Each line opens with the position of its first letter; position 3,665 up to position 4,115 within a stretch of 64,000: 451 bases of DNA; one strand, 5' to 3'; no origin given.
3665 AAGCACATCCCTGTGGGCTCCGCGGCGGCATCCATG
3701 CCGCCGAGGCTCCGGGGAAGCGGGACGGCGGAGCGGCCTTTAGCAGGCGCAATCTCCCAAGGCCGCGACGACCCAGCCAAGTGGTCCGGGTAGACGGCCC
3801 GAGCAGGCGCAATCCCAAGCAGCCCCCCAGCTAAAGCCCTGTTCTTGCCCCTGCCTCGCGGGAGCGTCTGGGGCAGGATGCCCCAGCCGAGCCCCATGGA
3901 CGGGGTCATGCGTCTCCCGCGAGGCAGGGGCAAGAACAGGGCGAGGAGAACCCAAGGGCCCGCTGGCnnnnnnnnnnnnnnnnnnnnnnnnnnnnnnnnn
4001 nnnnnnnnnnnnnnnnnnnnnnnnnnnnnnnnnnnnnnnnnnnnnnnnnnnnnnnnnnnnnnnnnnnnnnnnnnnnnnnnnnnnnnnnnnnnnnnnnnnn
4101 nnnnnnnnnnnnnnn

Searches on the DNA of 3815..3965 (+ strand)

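Call 92: search_dna_similar(query=window:3815-3965:+, collection=ecoli_genomes, mode=distant, max_evalue=0.001, max_rows=5)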
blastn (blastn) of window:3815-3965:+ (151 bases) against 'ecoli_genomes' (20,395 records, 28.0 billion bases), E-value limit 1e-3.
No match.
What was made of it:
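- On ERIC: No blastn (word size 11) match of a short copy in 5,426 E. coli genomes (call 92).
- Closest known: ERIC / IRU elements of enterobacteria. Different: No sequence similarity: no blastn match of the short form in 5,426 E. coli genomes (call 92).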

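Call 93: search_dna_similar(query=window:3815-3965:+, collection=plasmids, mode=distant, max_evalue=0.001, max_rows=5)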
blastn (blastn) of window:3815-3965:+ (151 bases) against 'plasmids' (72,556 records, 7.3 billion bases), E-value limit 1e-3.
No match.
